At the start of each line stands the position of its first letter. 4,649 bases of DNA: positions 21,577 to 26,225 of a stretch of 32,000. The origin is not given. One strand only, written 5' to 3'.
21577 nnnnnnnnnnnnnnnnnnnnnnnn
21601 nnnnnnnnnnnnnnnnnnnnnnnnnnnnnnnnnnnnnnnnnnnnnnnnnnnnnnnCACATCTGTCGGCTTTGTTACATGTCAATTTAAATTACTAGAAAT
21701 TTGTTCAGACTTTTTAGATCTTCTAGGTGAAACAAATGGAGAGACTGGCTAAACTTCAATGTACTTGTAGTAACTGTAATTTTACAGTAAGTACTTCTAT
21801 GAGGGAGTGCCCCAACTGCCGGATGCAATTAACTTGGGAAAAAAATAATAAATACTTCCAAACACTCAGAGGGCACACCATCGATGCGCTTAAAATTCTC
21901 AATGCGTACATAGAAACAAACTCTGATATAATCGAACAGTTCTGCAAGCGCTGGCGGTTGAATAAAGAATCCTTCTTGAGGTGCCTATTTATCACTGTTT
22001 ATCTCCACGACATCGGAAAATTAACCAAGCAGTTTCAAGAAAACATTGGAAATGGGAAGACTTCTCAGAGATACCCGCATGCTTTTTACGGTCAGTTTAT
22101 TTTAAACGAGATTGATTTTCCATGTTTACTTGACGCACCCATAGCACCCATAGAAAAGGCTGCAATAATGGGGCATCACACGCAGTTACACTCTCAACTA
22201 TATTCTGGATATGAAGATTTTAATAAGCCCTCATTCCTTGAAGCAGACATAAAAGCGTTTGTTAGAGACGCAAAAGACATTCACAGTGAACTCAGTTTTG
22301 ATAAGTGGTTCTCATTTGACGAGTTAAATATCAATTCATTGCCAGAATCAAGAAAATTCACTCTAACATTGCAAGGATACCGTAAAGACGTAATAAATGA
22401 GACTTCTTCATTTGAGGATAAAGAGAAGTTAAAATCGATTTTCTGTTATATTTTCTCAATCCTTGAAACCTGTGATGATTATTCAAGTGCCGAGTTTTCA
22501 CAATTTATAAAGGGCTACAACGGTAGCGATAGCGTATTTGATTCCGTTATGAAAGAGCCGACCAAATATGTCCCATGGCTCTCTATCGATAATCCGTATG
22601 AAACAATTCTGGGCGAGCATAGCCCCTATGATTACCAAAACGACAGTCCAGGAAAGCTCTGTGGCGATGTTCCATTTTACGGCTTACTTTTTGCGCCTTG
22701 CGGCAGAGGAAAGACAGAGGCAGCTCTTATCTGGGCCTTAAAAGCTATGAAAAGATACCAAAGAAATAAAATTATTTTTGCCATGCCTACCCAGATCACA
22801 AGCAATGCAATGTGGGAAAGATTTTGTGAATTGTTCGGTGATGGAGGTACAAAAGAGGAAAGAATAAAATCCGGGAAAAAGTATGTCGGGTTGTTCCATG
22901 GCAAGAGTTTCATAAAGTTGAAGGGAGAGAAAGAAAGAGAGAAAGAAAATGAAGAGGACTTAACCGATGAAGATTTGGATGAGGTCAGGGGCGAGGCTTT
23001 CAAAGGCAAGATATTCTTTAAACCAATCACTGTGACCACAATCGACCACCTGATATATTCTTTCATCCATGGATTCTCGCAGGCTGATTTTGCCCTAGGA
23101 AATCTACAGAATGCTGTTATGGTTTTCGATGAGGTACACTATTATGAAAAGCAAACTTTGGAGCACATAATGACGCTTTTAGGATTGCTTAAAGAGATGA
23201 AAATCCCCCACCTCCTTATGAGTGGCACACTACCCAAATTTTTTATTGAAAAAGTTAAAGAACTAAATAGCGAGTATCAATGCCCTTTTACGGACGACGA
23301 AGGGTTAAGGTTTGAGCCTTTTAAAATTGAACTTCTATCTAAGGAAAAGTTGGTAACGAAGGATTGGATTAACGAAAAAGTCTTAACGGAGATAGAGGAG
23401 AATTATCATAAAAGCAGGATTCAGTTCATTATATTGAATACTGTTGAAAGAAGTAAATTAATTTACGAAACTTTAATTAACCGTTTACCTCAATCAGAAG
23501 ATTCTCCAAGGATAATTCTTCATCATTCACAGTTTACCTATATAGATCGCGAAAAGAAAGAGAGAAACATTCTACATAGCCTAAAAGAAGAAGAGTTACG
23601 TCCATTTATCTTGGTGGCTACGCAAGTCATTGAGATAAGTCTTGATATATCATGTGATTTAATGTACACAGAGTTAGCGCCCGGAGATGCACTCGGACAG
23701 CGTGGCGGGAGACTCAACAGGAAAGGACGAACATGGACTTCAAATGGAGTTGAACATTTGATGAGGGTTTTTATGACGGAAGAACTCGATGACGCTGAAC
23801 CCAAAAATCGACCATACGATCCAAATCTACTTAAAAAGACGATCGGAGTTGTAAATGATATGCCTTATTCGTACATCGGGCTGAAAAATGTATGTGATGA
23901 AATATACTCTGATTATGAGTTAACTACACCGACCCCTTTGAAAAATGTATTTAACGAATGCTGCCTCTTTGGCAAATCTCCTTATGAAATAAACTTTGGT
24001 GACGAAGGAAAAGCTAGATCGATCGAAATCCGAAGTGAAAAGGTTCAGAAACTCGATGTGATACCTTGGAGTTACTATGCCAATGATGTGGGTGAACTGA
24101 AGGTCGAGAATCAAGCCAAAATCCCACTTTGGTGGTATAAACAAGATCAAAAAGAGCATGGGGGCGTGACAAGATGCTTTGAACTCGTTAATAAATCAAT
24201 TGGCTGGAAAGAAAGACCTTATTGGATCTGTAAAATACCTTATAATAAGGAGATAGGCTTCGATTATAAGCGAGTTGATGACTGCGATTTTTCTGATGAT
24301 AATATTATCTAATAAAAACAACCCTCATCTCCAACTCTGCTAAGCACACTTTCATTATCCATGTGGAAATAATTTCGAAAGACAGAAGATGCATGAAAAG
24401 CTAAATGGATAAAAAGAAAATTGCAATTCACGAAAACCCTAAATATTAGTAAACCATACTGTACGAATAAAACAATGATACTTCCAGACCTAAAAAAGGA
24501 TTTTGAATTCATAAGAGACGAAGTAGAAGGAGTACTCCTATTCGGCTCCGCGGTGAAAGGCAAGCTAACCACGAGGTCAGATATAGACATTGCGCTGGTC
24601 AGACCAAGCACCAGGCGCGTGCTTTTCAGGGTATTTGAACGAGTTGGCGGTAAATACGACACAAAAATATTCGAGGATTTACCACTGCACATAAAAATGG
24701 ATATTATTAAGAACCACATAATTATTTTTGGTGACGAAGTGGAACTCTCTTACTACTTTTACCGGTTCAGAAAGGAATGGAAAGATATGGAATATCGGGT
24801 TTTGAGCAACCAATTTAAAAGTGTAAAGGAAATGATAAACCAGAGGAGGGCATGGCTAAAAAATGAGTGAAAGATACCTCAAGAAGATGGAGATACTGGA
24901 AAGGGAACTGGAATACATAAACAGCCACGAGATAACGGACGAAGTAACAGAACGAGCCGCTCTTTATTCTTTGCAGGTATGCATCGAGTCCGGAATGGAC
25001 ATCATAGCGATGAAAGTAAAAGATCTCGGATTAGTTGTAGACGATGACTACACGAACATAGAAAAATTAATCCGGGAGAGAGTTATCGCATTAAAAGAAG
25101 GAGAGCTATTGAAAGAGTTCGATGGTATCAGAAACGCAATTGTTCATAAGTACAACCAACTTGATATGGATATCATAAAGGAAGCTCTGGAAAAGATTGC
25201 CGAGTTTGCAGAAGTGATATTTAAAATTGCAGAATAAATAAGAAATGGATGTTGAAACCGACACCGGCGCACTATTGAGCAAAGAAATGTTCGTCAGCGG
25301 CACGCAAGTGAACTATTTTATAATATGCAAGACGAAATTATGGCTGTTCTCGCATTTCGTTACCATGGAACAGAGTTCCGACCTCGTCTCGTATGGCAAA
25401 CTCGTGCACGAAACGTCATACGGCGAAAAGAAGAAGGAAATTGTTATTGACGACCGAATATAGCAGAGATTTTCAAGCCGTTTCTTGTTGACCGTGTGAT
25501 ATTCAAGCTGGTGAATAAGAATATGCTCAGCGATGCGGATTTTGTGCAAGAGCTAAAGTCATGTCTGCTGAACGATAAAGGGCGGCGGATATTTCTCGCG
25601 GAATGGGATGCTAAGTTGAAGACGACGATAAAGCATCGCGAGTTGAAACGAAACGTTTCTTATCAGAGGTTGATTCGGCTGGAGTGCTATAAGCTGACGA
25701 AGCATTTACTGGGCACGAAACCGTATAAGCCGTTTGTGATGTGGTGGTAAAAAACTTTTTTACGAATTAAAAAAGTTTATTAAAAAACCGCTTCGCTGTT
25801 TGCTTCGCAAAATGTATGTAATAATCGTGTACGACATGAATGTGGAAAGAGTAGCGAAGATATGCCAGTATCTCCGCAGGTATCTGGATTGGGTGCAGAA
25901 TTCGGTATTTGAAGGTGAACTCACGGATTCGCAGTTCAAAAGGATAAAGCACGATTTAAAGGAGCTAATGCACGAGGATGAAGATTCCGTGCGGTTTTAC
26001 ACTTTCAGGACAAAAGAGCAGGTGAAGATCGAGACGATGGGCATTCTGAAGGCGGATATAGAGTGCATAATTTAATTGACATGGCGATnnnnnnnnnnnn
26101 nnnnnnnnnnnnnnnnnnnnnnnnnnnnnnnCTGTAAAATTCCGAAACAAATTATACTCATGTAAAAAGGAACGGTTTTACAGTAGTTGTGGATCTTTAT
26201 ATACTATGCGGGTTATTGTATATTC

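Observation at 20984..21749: Two uncharacterised genes between cas5 and cas3, one with a HEPN-like R-x4-H motif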

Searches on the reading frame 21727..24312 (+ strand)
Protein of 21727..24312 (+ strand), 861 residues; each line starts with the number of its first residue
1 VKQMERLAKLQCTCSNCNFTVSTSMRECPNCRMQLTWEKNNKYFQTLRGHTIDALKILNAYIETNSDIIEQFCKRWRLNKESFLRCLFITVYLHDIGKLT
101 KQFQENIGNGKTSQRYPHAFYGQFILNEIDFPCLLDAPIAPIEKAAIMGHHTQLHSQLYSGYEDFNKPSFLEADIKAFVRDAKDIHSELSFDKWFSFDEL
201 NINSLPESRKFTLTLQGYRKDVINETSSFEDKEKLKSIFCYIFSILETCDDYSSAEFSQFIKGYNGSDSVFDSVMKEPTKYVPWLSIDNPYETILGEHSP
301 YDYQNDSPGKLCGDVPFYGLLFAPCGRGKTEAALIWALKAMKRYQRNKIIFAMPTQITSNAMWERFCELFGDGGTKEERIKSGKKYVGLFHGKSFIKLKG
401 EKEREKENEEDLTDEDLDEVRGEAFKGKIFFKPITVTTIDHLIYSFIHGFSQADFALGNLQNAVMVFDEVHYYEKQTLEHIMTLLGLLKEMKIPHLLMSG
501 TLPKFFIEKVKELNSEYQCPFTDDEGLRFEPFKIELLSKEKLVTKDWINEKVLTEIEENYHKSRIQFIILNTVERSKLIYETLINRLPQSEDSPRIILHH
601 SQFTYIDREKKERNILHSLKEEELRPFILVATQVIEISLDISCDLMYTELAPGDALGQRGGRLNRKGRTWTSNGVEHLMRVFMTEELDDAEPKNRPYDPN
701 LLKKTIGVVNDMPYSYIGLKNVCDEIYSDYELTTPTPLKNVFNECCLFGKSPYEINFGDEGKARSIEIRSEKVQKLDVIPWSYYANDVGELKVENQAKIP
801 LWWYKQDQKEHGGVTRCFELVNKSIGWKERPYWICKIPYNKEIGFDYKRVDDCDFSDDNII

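Call 4: search_protein_families(library=pfam, proteins=[window:21727-24312:+], max_evalue=1)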
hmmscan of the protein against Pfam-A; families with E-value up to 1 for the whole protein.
window:21727-24312:+ (861 aa): 10 families
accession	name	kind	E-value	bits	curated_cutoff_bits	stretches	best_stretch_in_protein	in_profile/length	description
PF22590.2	Cas3-like_C_2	-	2.1e-27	95.9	27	1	565-667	4-105/106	CRISPR-associated nuclease/helicase Cas3, C-terminal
PF00270.35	DEAD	-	2.1e-09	37.7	26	1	323-504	21-162/167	DEAD/DEAH box helicase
PF18019.7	Cas3_HD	-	3.2e-08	34.3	23.1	1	44-159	12-137/207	Cas3, HD domain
PF04851.21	ResIII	-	3.3e-06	27.5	22.5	1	319-483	26-148/164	Type III restriction enzyme, res subunit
PF00271.37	Helicase_C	-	0.0045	17.7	23.5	1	561-666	14-109/110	Helicase conserved C-terminal domain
PF01966.28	HD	-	0.006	17.3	22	1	69-156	12-90/116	HD domain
PF02562.22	PhoH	-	0.05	13.5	27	1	322-355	25-58/205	PhoH-like protein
PF17852.6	Dynein_AAA_lid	-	0.13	12.7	23.1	1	237-284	68-124/126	Dynein heavy chain AAA lid domain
PF10571.15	UPF0547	-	0.23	12.1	29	1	13-31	2-20/26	Uncharacterised protein family UPF0547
PF13401.12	AAA_22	-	0.24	12.2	27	0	455-497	84-120/130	AAA domain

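Call 8: search_protein_families(library=ncbifam, proteins=[window:21727-24312:+], max_evalue=1)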
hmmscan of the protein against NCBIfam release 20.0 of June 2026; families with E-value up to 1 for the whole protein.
window:21727-24312:+ (861 aa): 10 families
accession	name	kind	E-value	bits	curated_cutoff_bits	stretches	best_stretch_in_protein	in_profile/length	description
TIGR01587.1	cas3_core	equivalog_domain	4.4e-92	308.9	102.45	1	320-707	3-353/358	CRISPR-associated helicase Cas3'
NF007248.0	PRK09694.1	equivalog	3.4e-43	147.8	569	2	321-681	306-677/878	CRISPR-associated helicase/endonuclease Cas3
TIGR02621.3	cas3_GSU0051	exception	4.3e-35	121.8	400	2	461-716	167-412/854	type I-G CRISPR-associated helicase/endonuclease Cas3g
TIGR01596.1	cas3_HD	equivalog_domain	9.8e-18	64.8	43.45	1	47-255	1-178/178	CRISPR-associated endonuclease Cas3''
TIGR04121.1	DEXH_lig_assoc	equivalog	0.00026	18.8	850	1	548-640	233-317/804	ligase-associated DNA damage response DEXH box helicase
TIGR00643.1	recG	equivalog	0.00056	18.7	659.4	1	548-641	433-524/629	ATP-dependent DNA helicase RecG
NF045503.1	repair_heli_XPB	equivalog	0.0019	16.8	610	0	27-129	371-464/548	DNA repair helicase XPB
TIGR02562.1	cas3_yersinia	equivalog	0.041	11.7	565.95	0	427-508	558-640/1110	type I-F CRISPR-associated helicase Cas3f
TIGR00201.1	comF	subfamily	0.086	12.8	233.55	1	14-91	1-71/190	ComF family protein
NF049953.1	ribbon_DG_selen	exception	0.58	10.1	130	0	11-35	147-171/172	zinc ribbon-containing (seleno)protein DG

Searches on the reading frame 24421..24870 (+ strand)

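Call 4: search_protein_families(library=pfam, proteins=[window:24421-24870:+], max_evalue=1)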
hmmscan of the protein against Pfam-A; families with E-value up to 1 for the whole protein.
window:24421-24870:+ (149 aa): 3 families
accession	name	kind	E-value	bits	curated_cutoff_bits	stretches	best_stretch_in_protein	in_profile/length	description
PF18765.7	Polbeta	-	1.4e-08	35.2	26.9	1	33-104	11-89/93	Polymerase beta, Nucleotidyltransferase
PF01909.29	NTP_transf_2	-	1.1e-06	29.4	21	1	24-103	4-65/93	Nucleotidyltransferase domain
PF22600.2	MTPAP-like_central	-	0.0025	18.3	27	1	15-64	20-68/139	Poly(A) RNA polymerase, mitochondrial-like, central palm domain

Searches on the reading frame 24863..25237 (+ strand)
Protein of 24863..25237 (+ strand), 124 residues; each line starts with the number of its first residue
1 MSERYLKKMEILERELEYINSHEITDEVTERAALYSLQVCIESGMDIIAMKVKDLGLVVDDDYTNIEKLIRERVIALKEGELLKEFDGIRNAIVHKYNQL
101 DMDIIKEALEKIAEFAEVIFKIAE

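Call 4: search_protein_families(library=pfam, proteins=[window:24863-25237:+], max_evalue=1)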
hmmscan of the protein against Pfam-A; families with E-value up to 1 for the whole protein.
window:24863-25237:+ (124 aa): 6 families
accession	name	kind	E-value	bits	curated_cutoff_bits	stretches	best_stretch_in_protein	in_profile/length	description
PF01934.22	HepT-like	-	3.4e-17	62.7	23.5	1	8-118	4-116/120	Ribonuclease HepT-like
PF13643.11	DUF4145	-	0.0032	17.9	23.1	1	31-110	12-85/88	Domain of unknown function (DUF4145)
PF02478.21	Pneumo_phosprot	-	0.014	15.4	22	1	85-117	205-237/286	Pneumovirus phosphoprotein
PF18731.6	HEPN_Swt1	-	0.023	15.4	27.5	1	43-119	43-114/115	Swt1-like HEPN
PF20797.2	HepT-like_2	-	0.032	14.8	27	1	70-119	49-99/110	HepT-like protein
PF09138.17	Urm1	-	0.11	13.3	21.8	1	38-120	3-89/96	Urm1 (Ubiquitin related modifier)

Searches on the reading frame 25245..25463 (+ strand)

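Call 60: search_protein_families(library=pfam, proteins=[window:25245-25463:+], max_evalue=0.1)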
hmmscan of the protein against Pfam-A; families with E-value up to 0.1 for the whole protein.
window:25245-25463:+ (72 aa): 2 families
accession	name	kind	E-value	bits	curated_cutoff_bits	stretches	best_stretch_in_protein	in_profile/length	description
PF01930.23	Cas_Cas4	-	6.4e-16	59.3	22.7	1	18-69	1-52/160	Domain of unknown function DUF83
PF08696.17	Dna2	-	0.00048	20.3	22.4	1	14-57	53-96/204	DNA replication factor Dna2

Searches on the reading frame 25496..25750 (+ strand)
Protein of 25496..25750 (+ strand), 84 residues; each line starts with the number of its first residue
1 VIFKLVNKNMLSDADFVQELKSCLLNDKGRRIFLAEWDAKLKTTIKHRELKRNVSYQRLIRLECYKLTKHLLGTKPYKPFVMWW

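Call 60: search_protein_families(library=pfam, proteins=[window:25496-25750:+], max_evalue=0.1)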
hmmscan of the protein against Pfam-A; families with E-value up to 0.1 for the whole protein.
window:25496-25750:+ (84 aa): 1 family
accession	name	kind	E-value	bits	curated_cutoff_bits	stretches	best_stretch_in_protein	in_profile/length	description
PF01867.21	Cas_Cas1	-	8.7e-07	28.8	22.3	1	1-38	245-282/283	CRISPR associated protein Cas1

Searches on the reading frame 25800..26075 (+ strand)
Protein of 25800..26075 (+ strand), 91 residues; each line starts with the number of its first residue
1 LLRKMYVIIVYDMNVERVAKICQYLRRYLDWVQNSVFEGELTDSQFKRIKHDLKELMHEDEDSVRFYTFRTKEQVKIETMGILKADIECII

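Call 4: search_protein_families(library=pfam, proteins=[window:25800-26075:+], max_evalue=1)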
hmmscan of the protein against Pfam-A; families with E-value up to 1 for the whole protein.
window:25800-26075:+ (91 aa): 1 family
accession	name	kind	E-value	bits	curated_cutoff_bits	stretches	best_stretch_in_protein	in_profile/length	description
PF09827.14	CRISPR_Cas2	-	1e-22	80.5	23.8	1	5-76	1-73/74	CRISPR associated protein Cas2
